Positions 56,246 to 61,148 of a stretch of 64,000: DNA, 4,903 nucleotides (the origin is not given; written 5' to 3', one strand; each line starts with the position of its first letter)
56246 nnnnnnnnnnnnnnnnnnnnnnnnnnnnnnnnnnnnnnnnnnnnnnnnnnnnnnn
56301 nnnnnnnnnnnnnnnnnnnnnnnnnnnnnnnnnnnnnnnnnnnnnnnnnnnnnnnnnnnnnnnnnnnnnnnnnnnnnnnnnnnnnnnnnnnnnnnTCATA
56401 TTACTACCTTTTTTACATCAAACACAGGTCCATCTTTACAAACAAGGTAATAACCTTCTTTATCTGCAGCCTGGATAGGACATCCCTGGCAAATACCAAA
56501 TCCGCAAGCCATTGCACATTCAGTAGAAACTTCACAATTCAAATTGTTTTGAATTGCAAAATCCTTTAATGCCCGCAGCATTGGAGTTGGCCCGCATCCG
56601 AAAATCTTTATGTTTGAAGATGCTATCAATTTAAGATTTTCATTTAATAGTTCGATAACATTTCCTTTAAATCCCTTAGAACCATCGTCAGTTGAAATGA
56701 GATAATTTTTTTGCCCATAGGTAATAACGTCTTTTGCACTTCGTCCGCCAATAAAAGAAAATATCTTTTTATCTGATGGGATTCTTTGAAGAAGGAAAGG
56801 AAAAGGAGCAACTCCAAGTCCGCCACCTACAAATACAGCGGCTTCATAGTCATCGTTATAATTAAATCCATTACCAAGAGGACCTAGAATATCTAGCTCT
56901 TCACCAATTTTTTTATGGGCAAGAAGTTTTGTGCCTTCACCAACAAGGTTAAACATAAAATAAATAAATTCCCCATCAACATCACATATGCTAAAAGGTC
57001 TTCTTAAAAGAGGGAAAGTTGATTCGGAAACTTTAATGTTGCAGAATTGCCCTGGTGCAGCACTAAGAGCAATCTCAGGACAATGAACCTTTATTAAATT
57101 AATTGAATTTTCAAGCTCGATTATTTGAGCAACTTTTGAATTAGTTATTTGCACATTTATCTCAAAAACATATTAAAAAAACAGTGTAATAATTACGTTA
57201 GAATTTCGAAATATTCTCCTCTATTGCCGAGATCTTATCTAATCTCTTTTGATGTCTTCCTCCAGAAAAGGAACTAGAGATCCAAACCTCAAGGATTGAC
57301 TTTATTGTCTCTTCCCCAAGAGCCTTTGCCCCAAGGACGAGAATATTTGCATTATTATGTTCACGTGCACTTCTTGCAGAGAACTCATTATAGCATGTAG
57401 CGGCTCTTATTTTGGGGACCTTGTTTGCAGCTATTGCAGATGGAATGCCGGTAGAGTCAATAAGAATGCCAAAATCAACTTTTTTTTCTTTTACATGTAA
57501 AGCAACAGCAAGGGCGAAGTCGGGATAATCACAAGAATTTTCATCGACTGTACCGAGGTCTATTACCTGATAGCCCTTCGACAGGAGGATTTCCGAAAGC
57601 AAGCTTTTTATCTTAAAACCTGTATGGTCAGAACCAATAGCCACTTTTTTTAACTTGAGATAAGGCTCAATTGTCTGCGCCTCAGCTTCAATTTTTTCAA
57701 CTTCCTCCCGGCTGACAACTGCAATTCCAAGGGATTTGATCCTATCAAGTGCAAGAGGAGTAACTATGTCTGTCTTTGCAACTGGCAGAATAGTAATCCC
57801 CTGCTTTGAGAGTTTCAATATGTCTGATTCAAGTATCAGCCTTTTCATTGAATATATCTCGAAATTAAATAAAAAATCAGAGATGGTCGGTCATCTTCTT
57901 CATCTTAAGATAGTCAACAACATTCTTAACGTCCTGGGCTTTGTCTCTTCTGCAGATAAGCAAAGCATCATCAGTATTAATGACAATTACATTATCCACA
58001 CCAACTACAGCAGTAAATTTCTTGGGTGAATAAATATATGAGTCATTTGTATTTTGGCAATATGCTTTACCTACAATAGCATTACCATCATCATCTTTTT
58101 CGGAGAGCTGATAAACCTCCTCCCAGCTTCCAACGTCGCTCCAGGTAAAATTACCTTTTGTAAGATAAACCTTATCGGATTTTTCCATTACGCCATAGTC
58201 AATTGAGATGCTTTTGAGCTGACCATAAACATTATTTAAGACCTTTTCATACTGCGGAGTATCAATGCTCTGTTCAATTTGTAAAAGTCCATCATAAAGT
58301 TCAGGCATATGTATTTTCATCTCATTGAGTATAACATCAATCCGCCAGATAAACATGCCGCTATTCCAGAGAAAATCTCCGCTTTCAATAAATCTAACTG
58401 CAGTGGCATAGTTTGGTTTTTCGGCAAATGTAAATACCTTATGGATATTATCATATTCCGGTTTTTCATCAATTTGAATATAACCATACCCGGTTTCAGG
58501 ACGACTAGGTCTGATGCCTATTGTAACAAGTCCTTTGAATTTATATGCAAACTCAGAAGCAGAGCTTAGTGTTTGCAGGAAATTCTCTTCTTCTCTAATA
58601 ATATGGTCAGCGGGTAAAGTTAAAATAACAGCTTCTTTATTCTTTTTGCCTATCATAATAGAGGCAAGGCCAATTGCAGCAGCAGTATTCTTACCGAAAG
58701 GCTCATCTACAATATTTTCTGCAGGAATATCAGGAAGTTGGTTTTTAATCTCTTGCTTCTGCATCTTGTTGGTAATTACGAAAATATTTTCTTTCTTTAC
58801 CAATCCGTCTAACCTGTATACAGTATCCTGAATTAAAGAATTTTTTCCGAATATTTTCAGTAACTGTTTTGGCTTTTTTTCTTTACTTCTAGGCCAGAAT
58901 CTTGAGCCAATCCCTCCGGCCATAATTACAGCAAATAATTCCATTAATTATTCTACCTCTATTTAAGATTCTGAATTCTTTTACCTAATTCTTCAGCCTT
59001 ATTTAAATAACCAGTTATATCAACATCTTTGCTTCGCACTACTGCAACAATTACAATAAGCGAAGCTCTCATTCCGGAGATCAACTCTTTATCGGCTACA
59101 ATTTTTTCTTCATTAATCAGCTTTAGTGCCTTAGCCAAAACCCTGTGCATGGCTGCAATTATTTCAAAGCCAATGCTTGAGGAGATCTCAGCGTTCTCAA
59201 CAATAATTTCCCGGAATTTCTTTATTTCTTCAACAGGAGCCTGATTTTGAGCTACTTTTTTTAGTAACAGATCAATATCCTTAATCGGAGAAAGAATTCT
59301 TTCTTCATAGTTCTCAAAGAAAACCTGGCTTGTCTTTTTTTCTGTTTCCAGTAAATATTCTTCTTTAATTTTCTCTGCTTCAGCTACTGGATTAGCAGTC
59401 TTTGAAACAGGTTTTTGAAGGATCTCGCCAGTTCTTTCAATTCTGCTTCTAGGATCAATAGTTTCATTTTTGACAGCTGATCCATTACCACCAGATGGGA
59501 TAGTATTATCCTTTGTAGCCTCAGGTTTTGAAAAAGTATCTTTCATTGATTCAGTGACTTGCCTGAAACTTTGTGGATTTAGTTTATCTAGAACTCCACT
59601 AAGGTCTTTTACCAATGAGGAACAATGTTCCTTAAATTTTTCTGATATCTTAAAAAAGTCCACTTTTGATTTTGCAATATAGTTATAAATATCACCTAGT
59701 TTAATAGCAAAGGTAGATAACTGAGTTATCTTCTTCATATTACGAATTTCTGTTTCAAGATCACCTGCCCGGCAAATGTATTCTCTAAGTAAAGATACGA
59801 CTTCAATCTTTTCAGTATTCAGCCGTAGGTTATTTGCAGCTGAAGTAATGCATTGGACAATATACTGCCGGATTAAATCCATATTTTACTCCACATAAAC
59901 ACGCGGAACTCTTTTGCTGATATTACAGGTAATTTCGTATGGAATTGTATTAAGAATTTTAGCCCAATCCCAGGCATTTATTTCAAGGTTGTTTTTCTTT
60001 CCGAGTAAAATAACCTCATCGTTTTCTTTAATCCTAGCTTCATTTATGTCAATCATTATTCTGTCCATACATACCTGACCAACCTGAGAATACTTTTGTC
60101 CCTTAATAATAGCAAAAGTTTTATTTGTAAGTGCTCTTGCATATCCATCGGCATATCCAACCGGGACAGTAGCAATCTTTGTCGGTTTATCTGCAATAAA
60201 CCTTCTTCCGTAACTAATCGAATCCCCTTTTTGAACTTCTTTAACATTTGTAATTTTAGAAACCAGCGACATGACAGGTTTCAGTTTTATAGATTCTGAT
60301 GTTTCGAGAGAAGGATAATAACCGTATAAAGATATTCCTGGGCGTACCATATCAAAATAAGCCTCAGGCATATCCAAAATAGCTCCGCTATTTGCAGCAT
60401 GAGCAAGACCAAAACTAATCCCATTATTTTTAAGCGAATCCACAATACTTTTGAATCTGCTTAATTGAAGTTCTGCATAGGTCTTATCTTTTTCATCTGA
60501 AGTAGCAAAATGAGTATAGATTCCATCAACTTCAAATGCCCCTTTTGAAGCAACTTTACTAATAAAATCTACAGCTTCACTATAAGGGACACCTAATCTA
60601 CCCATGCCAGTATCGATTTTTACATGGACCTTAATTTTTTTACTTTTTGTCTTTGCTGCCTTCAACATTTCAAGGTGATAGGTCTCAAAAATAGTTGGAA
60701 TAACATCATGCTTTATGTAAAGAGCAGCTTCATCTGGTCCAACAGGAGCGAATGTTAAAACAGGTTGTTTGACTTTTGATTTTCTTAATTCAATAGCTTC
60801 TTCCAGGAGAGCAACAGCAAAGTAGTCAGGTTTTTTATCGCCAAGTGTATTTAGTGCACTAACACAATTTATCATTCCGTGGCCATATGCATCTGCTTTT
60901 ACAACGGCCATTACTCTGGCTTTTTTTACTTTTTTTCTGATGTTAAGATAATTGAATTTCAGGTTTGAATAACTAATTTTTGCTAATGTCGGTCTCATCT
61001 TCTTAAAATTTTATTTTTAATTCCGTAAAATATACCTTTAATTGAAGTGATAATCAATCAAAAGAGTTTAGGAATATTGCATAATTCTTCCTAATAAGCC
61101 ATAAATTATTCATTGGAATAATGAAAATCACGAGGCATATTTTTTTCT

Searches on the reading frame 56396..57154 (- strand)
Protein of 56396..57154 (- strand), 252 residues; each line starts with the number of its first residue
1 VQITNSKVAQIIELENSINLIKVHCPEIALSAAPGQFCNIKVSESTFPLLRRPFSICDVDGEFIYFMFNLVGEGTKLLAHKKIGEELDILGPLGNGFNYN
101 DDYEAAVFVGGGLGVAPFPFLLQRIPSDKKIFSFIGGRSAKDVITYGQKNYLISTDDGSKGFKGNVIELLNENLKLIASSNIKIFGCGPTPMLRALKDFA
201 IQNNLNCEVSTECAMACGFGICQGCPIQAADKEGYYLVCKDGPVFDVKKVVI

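Call 86: search_protein_families(library=pfam, proteins=[window:56396-57154:-], max_evalue=0.00001)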
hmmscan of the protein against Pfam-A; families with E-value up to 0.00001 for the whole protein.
window:56396-57154:- (252 aa): 1 family
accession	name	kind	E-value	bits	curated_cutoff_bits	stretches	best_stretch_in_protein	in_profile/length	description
PF10418.14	DHODB_Fe-S_bind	-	7.4e-11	42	23.9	1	214-250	3-40/41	Iron-sulfur cluster binding domain of dihydroorotate dehydrogenase B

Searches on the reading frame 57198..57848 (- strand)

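Call 86: search_protein_families(library=pfam, proteins=[window:57198-57848:-], max_evalue=0.00001)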
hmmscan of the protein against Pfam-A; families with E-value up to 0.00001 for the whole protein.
window:57198-57848:- (216 aa): 1 family
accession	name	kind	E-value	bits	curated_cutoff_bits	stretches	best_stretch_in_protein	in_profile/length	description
PF02502.23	LacAB_rpiB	-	1.2e-52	178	24.7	1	69-206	1-138/138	Ribose/Galactose Isomerase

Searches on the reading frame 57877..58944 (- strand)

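Call 86: search_protein_families(library=pfam, proteins=[window:57877-58944:-], max_evalue=0.00001)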
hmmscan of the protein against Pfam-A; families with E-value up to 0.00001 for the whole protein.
window:57877-58944:- (355 aa): 3 families
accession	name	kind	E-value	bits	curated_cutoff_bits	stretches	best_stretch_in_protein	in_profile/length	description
PF00483.29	NTP_transferase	-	7.5e-43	147.3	21.2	1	5-285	2-243/245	Nucleotidyl transferase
PF22640.1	ManC_GMP_beta-helix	-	1.6e-15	57.2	27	1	299-346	8-55/55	MannoseP isomerase/GMP-like beta-helix domain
PF12804.13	NTP_transf_3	-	5.2e-08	33.7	27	1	5-118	1-100/160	MobA-like NTP transferase domain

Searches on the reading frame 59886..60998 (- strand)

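Call 86: search_protein_families(library=pfam, proteins=[window:59886-60998:-], max_evalue=0.00001)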
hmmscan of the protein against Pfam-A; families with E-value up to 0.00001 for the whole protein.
window:59886-60998:- (370 aa): 2 families
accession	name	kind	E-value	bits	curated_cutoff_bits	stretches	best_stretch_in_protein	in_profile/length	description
PF01168.26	Ala_racemase_N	-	9.1e-67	225.4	24.1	1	8-229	1-220/220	Alanine racemase, N-terminal domain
PF00842.27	Ala_racemase_C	-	5.5e-48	162.2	25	1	242-368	1-127/127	Alanine racemase, C-terminal domain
